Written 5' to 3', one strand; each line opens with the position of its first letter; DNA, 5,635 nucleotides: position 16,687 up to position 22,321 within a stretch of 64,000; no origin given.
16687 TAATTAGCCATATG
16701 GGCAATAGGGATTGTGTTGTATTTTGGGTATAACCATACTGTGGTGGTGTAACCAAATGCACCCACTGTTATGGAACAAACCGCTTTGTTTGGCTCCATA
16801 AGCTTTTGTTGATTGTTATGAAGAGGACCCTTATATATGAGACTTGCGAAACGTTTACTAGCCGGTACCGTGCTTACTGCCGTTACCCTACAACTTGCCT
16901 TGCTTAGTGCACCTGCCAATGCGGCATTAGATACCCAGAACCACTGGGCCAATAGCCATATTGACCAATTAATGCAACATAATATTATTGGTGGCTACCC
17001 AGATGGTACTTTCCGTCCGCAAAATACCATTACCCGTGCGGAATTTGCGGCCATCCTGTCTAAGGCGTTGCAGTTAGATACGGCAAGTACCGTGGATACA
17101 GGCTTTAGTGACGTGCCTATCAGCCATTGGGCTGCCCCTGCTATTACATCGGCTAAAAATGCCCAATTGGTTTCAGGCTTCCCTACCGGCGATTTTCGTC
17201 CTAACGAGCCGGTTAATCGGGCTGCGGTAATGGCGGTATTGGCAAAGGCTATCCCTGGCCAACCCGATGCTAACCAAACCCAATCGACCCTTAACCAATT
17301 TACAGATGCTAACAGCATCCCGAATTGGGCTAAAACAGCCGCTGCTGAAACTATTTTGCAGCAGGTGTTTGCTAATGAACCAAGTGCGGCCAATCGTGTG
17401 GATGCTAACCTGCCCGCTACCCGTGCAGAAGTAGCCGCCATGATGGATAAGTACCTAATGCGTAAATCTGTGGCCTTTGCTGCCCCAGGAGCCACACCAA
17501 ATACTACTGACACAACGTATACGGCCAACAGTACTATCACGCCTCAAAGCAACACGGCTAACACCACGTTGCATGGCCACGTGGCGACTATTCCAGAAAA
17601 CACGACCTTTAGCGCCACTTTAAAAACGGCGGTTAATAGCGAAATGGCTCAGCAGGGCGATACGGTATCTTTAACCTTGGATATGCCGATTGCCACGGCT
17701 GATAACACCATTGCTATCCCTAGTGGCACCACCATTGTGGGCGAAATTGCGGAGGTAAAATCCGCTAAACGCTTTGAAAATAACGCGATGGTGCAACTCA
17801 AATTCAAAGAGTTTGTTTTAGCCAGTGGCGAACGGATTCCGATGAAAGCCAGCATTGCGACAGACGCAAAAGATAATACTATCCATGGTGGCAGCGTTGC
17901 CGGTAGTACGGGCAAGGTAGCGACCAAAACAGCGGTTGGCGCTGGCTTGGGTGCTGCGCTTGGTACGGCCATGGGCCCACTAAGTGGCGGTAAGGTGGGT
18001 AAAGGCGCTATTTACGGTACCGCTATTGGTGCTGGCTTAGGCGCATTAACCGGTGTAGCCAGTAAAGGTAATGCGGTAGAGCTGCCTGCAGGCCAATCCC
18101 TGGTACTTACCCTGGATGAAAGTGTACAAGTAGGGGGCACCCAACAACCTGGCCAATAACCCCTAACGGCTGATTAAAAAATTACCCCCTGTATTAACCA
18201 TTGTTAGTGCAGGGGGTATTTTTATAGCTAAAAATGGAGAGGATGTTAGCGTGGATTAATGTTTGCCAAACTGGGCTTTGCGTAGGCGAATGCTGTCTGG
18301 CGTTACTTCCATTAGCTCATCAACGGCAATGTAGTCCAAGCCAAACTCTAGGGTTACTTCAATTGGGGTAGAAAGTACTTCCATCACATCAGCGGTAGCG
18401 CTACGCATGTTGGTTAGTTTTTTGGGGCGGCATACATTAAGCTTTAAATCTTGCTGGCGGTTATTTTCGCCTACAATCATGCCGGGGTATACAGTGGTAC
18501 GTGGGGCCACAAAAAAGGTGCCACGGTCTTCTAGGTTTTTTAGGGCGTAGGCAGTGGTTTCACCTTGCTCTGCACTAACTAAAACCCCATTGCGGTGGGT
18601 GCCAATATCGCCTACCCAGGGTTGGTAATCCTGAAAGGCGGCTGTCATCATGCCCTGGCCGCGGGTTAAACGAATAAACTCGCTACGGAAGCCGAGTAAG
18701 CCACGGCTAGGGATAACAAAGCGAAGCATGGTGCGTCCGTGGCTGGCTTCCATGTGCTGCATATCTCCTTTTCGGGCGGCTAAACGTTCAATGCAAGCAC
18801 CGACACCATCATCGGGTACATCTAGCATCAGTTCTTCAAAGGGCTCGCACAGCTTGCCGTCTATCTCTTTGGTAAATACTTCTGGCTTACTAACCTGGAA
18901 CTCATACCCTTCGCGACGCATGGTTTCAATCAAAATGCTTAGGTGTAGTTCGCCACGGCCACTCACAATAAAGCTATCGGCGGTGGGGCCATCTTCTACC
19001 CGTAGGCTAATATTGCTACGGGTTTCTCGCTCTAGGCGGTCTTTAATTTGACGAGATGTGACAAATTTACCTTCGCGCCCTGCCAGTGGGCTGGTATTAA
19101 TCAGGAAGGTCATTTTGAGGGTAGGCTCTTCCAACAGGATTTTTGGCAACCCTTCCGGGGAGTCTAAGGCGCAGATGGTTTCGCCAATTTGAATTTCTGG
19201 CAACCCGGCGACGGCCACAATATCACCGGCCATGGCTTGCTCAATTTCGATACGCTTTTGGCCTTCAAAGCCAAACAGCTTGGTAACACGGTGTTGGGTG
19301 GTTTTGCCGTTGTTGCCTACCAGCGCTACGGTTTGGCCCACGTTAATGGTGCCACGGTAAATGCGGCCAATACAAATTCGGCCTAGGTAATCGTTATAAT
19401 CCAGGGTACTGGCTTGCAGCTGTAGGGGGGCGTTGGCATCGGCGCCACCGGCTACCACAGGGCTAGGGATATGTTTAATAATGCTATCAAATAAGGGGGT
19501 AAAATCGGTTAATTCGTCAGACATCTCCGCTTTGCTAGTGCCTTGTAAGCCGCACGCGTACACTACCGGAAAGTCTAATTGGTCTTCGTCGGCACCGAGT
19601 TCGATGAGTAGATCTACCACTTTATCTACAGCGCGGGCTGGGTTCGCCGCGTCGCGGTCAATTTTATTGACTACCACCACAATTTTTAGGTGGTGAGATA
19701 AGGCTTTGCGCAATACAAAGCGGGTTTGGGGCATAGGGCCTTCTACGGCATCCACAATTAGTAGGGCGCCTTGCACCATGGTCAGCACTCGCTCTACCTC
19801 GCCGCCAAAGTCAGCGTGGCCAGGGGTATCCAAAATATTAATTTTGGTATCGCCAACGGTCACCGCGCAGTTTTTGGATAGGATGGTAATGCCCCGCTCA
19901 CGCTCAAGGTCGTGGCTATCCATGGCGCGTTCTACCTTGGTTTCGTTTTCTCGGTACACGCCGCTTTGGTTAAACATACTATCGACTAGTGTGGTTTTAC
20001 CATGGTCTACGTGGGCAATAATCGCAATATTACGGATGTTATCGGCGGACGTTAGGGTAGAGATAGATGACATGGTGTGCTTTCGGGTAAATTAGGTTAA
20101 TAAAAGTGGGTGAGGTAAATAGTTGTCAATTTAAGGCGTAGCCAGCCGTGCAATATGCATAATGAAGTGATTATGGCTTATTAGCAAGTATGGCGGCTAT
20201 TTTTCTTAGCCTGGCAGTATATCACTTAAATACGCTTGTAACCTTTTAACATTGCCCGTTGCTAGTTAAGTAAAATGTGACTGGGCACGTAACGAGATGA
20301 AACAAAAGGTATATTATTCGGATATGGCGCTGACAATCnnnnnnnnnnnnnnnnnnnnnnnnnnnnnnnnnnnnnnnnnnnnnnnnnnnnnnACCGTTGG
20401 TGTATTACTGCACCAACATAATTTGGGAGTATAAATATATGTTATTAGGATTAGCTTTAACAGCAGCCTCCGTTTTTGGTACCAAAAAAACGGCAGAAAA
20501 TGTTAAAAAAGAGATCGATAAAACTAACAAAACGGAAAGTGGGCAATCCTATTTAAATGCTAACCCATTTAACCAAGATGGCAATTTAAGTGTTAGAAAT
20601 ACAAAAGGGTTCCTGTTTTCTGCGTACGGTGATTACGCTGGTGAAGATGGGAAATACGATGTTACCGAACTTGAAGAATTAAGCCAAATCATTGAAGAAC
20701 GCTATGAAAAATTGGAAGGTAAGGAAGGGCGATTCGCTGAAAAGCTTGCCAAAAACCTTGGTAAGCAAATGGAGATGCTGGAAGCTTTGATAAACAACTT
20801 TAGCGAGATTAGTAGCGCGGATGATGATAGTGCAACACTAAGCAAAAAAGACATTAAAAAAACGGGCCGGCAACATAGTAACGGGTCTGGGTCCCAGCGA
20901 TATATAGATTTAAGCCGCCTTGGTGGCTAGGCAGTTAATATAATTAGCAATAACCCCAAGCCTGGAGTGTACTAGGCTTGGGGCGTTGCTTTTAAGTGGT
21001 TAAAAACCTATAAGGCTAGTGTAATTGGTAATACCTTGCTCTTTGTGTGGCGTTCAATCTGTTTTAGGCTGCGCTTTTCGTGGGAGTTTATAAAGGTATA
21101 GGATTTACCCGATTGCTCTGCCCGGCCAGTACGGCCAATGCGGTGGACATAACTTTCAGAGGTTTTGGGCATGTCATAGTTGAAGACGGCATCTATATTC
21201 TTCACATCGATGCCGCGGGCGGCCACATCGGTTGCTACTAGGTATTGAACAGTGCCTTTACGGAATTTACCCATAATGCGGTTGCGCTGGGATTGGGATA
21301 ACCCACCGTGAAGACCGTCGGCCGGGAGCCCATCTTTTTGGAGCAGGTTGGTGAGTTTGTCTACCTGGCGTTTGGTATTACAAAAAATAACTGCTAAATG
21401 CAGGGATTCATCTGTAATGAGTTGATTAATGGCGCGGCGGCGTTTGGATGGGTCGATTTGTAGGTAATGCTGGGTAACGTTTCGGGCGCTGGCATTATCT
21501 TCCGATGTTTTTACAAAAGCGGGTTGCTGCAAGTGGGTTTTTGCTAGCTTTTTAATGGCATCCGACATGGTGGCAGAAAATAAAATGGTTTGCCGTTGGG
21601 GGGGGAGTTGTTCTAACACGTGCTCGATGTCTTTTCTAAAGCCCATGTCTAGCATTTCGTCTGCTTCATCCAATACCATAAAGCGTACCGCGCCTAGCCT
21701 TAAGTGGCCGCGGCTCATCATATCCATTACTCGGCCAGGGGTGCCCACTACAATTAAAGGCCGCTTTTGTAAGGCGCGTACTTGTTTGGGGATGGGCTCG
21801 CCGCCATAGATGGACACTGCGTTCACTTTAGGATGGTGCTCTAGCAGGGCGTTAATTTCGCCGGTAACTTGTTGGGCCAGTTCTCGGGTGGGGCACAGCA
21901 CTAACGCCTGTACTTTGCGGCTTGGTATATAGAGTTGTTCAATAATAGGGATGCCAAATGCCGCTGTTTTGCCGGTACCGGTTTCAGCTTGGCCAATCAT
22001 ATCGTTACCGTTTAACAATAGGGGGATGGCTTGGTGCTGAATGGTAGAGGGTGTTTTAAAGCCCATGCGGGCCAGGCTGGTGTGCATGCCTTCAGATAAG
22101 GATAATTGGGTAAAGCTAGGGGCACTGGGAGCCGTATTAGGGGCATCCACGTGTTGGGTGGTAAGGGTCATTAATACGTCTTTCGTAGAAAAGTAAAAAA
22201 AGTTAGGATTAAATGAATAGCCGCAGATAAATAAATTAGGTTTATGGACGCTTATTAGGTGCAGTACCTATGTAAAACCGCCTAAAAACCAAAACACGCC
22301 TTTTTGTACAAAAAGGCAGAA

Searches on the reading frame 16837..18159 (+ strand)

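Call 46: search_protein_families(library=pfam, proteins=[window:16837-18159:+], max_evalue=0.0001)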
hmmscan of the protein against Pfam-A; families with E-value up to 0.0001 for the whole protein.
window:16837-18159:+ (440 aa): 2 families
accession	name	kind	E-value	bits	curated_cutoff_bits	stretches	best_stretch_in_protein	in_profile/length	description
PF00395.25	SLH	-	5.5e-26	90.7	20.8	2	32-71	4-44/44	S-layer homology domain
PF03743.19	TrbI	-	6.8e-06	26.5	35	1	251-384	1-129/188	Bacterial conjugation TrbI-like protein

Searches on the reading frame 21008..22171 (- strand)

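Call 46: search_protein_families(library=pfam, proteins=[window:21008-22171:-], max_evalue=0.0001)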
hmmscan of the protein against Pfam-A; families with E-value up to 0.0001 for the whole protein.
window:21008-22171:- (387 aa): 3 families
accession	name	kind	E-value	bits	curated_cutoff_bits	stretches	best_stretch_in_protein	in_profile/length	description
PF00270.35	DEAD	-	2.6e-51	174.1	26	1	43-208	2-166/167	DEAD/DEAH box helicase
PF00271.37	Helicase_C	-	3.1e-35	121.2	23.5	1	246-351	4-109/110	Helicase conserved C-terminal domain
PF04851.21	ResIII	-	3.5e-07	30.7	22.5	1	57-202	25-162/164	Type III restriction enzyme, res subunit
